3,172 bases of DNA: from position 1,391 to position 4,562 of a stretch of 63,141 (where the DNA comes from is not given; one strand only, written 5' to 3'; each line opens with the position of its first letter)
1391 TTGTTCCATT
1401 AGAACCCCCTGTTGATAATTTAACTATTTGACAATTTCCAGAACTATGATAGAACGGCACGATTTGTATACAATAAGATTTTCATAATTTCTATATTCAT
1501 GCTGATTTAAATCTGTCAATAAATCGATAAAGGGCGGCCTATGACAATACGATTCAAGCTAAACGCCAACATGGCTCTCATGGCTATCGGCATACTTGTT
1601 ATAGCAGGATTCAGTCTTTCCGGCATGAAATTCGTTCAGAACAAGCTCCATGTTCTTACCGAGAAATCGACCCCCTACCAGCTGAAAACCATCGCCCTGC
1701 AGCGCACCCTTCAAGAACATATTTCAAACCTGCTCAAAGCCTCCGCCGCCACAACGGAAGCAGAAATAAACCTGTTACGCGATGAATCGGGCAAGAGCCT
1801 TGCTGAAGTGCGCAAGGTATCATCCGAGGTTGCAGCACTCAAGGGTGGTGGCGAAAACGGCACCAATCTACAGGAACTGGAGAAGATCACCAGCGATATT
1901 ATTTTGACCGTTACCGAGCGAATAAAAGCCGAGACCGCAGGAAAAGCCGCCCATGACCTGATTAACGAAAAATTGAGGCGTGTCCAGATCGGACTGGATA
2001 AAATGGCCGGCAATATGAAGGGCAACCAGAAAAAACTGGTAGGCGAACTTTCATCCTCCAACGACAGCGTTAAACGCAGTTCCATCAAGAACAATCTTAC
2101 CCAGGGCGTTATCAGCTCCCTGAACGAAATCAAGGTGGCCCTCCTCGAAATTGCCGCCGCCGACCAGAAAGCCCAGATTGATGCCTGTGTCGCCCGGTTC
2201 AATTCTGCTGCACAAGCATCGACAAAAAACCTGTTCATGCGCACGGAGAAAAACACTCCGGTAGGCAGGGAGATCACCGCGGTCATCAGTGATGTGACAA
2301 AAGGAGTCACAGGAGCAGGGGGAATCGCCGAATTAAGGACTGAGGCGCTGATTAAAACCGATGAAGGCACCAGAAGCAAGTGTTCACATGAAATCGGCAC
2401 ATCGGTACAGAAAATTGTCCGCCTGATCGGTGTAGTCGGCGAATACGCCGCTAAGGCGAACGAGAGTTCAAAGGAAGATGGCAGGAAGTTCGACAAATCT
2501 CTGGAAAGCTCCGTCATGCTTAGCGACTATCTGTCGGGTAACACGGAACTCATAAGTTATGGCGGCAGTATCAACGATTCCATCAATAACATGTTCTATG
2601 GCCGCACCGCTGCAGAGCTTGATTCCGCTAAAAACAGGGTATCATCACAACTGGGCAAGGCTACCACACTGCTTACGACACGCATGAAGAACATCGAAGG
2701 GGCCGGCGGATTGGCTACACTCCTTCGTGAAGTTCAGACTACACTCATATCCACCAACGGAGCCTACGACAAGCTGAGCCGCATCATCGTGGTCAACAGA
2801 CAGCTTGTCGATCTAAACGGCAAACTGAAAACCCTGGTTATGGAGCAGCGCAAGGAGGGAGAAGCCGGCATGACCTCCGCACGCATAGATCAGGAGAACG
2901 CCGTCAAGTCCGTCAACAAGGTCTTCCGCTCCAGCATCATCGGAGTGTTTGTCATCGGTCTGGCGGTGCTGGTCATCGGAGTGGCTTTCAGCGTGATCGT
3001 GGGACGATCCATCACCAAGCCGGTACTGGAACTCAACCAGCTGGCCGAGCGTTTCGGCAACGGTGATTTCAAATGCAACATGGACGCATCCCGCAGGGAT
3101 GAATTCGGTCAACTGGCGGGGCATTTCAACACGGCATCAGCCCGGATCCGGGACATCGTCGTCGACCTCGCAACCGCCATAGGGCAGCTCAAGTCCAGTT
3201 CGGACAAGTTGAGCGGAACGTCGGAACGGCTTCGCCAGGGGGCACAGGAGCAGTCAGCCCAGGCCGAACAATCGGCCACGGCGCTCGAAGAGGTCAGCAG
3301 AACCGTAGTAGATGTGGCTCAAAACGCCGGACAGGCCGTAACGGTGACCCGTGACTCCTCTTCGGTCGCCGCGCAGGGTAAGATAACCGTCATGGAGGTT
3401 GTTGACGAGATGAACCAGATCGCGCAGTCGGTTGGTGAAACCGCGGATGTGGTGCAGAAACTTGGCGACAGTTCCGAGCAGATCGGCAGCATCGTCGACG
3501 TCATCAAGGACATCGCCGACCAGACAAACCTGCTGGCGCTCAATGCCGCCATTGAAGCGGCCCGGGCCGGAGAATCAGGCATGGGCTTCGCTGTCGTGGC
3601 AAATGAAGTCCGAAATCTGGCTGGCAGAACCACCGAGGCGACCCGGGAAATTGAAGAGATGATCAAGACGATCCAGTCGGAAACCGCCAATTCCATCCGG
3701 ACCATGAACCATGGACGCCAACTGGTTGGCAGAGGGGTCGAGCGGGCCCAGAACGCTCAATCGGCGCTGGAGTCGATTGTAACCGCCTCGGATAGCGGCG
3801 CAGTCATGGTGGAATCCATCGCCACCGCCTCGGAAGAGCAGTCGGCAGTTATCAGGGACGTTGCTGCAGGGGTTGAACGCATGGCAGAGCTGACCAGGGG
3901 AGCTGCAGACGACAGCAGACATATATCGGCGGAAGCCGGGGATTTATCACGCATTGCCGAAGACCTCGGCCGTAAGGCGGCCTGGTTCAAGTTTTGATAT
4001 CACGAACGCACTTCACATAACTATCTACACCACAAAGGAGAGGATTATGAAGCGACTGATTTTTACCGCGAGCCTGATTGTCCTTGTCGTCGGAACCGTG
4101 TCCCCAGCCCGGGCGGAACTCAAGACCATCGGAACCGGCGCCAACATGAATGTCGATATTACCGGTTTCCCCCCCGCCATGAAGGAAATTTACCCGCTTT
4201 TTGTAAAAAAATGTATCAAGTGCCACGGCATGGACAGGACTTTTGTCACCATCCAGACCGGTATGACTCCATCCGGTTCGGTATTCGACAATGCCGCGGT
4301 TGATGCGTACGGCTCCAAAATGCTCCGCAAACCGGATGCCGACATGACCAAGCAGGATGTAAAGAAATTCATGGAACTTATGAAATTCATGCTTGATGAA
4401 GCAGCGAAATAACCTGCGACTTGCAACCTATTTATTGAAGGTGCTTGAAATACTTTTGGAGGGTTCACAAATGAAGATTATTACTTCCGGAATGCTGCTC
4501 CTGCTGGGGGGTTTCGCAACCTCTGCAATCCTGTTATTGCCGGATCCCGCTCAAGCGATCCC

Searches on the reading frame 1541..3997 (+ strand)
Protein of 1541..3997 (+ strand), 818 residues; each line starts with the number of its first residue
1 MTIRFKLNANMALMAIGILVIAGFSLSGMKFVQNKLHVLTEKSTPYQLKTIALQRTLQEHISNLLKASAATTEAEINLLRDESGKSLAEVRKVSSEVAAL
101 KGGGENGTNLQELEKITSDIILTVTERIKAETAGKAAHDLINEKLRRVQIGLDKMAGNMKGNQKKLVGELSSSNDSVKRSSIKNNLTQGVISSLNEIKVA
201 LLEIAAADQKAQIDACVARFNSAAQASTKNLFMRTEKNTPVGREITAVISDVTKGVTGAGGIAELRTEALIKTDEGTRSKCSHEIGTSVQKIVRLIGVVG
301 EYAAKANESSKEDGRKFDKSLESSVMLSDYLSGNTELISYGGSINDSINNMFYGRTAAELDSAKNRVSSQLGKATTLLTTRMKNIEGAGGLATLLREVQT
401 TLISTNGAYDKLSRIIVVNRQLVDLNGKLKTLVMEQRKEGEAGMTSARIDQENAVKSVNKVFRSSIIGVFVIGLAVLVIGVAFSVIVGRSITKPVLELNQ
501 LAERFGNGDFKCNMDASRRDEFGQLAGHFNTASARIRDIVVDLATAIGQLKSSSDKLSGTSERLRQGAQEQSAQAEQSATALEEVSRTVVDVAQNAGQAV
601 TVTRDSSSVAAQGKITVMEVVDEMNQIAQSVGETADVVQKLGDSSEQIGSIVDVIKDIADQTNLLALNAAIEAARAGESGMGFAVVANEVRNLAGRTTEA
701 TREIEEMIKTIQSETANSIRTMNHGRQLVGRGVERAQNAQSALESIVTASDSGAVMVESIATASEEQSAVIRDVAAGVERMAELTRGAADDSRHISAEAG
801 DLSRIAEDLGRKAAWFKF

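Call 52: search_protein_families(library=pfam, proteins=[window:1541-3997:+], max_evalue=0.001)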
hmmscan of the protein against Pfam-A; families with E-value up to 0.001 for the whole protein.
window:1541-3997:+ (818 aa): 2 families
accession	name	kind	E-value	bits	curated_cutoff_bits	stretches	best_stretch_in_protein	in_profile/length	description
PF00015.26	MCPsignal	-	1.2e-47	162.4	34.6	1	603-785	4-172/172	Methyl-accepting chemotaxis protein (MCP) signalling domain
PF00672.30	HAMP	-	8.3e-14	52.1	25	1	487-538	2-53/53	HAMP domain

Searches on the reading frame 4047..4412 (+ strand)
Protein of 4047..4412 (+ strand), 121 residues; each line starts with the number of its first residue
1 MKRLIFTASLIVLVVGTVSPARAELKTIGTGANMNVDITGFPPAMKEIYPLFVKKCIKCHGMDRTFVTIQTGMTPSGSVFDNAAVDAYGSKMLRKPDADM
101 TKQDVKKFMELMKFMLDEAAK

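Call 7: search_protein_families(library=pfam, proteins=[window:4047-4412:+], max_evalue=1)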
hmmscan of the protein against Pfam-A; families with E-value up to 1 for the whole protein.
window:4047-4412:+ (121 aa): 1 family
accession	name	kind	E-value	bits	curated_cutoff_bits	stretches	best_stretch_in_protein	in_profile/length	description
PF13442.11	Cytochrome_CBB3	-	0.096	13.5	27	1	45-64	3-23/68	Cytochrome C oxidase, cbb3-type, subunit III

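Call 8: search_protein_families(library=ncbifam, proteins=[window:4047-4412:+], max_evalue=1)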
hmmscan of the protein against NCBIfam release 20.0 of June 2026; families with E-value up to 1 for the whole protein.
window:4047-4412:+ (121 aa): 4 families
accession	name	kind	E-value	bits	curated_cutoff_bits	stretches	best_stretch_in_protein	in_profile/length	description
NF052246.1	SorB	equivalog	0.085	12.9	93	1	51-111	23-75/80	SorB family sulfite dehydrogenase c-type cytochrome subunit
TIGR00496.1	frr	equivalog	0.09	12.4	149.1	1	60-96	9-44/176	ribosome recycling factor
NF002960.0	PRK03625.1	equivalog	0.12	12.7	92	1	3-47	8-45/67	twin-arginine translocase subunit TatE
NF050122.1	bc1_QcrC_actin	exception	0.12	11.7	200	1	47-86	43-78/253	cytochrome bc1 complex diheme cytochrome c subunit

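Call 40: search_solved_structures(query=window:4047-4412:+, max_evalue=10)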
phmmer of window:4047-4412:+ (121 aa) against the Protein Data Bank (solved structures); distinct sequences matched with E-value up to 10: 1.
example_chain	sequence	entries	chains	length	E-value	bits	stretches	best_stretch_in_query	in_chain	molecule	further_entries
7uek_A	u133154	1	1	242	0.47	13.9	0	43-114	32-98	OT3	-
